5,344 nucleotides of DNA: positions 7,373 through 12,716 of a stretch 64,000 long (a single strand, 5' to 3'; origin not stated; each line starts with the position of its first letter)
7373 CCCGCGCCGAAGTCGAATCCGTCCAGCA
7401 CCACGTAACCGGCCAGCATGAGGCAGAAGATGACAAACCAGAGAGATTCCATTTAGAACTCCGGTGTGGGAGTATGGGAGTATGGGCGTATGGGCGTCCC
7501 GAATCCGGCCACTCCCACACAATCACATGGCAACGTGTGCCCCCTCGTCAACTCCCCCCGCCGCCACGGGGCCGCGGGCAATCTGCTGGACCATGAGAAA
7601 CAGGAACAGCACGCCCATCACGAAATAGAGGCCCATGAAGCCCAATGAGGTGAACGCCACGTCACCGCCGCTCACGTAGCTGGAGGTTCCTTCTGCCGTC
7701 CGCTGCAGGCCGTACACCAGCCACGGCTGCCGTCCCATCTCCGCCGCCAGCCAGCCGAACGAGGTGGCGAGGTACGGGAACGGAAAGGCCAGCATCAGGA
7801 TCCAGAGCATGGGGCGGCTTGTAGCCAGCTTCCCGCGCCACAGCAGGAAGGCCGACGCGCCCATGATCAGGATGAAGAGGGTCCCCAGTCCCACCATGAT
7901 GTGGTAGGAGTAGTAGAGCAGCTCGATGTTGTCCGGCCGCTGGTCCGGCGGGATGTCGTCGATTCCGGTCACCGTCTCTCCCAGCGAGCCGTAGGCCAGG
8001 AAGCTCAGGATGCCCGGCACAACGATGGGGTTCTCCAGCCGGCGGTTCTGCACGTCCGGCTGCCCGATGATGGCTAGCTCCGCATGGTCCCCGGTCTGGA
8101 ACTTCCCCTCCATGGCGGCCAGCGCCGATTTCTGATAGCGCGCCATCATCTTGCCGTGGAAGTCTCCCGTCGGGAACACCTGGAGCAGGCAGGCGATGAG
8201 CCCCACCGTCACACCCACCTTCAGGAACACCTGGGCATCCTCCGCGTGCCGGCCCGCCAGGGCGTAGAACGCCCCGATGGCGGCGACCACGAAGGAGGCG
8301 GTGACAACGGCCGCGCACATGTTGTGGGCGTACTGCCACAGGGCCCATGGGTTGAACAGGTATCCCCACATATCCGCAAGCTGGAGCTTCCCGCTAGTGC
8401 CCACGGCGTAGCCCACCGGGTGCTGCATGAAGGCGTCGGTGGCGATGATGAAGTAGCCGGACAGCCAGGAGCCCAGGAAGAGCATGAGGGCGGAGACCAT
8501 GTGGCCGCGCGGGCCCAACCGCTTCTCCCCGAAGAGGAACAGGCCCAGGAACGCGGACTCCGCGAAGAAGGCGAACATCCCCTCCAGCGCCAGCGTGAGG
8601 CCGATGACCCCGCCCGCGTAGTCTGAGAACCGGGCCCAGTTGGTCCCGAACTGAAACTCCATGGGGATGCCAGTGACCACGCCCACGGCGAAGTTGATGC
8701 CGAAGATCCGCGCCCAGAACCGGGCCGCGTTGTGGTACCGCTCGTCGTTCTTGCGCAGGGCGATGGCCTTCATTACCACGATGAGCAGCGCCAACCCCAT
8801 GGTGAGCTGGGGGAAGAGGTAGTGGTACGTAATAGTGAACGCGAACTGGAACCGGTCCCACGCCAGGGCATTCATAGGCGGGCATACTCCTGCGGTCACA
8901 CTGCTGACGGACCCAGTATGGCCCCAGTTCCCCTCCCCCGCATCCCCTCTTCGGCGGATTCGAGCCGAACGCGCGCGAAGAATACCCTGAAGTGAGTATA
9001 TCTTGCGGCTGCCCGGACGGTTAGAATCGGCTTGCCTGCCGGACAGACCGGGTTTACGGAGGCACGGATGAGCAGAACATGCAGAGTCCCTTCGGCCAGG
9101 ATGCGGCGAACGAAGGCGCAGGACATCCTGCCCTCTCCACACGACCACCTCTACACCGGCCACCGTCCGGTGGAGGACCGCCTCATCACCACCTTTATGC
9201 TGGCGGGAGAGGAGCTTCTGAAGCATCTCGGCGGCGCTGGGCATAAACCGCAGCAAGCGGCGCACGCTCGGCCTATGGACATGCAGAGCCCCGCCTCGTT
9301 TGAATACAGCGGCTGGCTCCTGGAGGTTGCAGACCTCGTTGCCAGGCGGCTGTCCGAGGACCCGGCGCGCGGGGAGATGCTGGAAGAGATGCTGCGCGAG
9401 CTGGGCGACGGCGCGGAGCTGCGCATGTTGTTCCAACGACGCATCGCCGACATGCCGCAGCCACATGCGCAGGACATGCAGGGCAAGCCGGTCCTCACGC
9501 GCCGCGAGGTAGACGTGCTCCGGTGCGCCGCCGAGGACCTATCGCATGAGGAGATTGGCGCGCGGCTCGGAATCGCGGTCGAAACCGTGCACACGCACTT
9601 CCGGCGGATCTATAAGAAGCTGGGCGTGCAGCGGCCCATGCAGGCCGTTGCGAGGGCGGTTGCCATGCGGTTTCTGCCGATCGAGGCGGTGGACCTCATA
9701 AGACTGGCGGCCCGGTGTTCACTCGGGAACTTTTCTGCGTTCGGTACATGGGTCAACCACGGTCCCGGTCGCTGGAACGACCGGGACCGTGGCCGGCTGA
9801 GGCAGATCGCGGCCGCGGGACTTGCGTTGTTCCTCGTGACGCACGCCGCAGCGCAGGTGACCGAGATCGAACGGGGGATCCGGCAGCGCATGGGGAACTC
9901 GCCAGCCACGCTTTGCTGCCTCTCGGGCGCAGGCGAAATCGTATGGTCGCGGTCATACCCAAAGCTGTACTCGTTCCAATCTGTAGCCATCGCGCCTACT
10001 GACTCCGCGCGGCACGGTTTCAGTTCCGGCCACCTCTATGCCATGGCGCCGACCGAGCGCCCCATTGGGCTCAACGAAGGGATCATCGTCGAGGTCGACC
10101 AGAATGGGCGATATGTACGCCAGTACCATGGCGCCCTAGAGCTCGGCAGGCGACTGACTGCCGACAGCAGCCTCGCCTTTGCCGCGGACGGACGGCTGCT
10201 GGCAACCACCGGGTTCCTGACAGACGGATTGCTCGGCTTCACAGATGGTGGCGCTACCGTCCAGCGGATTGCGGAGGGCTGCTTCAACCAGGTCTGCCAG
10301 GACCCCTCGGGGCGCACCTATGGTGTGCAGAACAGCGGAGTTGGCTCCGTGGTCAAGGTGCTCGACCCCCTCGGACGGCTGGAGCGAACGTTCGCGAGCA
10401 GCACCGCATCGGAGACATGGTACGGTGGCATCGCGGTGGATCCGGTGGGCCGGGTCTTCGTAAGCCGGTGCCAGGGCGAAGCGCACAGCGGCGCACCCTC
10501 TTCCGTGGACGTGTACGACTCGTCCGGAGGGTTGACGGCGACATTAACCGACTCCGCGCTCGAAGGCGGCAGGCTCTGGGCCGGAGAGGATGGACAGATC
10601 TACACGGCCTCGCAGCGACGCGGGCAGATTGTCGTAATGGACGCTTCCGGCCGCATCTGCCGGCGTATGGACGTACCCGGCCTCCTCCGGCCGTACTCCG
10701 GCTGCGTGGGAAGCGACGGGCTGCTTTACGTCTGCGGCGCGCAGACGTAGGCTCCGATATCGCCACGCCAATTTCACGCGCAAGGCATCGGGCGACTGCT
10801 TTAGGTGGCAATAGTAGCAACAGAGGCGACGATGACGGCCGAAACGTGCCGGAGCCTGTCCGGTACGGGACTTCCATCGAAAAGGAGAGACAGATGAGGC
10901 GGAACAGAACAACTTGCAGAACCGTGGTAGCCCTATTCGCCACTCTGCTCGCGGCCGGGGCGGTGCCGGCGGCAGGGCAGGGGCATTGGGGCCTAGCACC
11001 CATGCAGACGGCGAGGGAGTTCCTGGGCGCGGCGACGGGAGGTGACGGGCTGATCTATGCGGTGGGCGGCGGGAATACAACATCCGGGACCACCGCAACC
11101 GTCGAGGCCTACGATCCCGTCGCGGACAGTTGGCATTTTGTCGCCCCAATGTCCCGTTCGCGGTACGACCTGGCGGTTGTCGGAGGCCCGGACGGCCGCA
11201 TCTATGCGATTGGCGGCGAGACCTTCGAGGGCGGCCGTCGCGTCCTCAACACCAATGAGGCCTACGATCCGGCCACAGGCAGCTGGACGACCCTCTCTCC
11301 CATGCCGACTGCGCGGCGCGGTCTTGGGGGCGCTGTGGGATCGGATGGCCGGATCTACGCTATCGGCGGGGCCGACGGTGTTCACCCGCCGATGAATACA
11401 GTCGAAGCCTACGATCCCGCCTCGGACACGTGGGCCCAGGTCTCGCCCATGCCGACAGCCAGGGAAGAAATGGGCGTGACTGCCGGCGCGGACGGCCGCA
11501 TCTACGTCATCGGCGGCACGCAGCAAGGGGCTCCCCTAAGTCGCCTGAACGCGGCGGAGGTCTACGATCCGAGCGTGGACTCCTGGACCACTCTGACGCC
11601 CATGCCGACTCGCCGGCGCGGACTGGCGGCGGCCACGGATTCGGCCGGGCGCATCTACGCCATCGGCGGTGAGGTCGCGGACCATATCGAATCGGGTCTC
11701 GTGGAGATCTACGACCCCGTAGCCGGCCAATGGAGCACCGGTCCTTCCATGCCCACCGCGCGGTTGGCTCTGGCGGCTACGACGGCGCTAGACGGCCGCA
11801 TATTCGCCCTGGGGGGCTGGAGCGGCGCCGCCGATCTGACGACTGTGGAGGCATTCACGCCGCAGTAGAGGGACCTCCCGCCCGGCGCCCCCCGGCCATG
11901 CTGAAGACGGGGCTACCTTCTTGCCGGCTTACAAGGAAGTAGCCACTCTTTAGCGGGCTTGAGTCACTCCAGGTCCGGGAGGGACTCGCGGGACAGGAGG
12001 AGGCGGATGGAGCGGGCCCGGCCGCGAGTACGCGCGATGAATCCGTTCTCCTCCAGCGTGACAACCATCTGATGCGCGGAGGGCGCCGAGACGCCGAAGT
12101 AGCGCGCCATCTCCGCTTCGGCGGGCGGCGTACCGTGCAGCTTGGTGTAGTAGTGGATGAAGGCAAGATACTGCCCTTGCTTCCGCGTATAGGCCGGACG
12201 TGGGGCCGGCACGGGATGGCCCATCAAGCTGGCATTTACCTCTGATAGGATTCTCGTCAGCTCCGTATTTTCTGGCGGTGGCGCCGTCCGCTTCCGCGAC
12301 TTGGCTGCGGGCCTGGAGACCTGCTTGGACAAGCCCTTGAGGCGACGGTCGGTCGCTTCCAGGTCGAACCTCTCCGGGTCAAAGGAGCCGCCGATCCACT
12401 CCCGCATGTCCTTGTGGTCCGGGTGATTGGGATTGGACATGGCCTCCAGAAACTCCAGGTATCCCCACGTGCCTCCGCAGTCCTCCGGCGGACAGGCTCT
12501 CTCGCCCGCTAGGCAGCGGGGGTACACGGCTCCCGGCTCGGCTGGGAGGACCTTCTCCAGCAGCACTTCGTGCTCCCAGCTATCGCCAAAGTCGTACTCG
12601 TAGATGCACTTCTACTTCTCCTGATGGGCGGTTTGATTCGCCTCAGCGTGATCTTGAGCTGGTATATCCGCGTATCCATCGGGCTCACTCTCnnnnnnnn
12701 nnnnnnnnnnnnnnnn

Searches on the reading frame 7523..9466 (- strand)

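Call 17: search_protein_families(library=pfam, proteins=[window:7523-9466:-], max_evalue=0.001)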
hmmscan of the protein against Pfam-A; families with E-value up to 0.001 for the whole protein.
window:7523-9466:- (647 aa): 1 family
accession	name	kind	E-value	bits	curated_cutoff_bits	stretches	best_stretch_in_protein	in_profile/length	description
PF01654.22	Cyt_bd_oxida_I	-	6.4e-147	489.9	26.2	1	203-633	1-418/418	Cytochrome bd terminal oxidase subunit I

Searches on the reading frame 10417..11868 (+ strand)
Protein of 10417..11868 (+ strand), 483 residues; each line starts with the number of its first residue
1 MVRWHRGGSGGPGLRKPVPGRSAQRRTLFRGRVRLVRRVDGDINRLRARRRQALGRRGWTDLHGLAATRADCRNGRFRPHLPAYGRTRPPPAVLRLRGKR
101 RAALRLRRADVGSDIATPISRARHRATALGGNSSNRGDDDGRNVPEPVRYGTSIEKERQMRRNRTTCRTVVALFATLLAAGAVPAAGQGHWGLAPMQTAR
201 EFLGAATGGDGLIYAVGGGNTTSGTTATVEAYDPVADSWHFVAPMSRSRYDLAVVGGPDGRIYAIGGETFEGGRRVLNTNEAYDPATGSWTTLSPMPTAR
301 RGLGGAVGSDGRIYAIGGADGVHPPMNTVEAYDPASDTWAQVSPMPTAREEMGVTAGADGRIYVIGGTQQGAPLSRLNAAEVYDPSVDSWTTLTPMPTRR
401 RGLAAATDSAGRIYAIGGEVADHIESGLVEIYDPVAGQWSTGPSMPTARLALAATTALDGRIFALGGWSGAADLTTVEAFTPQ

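Call 41: search_protein_families(library=pfam, proteins=[window:10417-11868:+], max_evalue=0.0001)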
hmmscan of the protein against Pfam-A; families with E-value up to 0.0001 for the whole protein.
window:10417-11868:+ (483 aa): 9 families
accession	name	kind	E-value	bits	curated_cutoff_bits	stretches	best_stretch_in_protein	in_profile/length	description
PF01344.31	Kelch_1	-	2.8e-65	215.8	20.1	5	301-346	2-46/46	Kelch motif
PF13964.12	Kelch_6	-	3.7e-44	147.7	25.3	3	306-349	7-50/50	Kelch motif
PF25210.1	Kelch_FKB95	-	7.1e-30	105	70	3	305-397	39-126/268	FKB95, Kelch-repeats domain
PF13418.12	Kelch_4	-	5.5e-26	90.7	21.6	1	254-298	7-49/49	Galactose oxidase, central domain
PF07646.21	Kelch_2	-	6.9e-24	83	21.3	0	249-297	2-48/48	Kelch motif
PF13415.12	Kelch_3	-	4.1e-22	78.3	22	1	260-304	2-44/48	Galactose oxidase, central domain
PF24681.1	Kelch_KLHDC2_KLHL20_DRC7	-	7.7e-22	78.1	50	1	260-467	9-221/221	KLHDC2/KLHL20/DRC7 Kelch-repeats domain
PF24996.1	NANM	-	4.7e-16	59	45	1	336-420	40-126/350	N-acetylneuraminate epimerase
PF24981.1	Beta-prop_ATRN-LZTR1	-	5e-14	52.7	50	1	213-471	1-283/289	Attractin/LZTR1 beta-propeller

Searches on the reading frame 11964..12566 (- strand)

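Call 41: search_protein_families(library=pfam, proteins=[window:11964-12566:-], max_evalue=0.0001)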
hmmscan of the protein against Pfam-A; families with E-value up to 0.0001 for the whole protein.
window:11964-12566:- (200 aa): 3 families
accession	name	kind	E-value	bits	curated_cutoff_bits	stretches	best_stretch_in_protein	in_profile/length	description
PF07929.16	PRiA4_ORF3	-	1.6e-27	96.8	26.6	1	3-70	105-172/173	Plasmid pRiA4b ORF-3-like protein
PF01726.22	LexA_DNA_bind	-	2.1e-08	34.3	23.7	1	127-185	5-64/65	LexA DNA binding domain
PF09339.16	HTH_IclR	-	2.7e-05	24.3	22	1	151-179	22-50/52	IclR helix-turn-helix domain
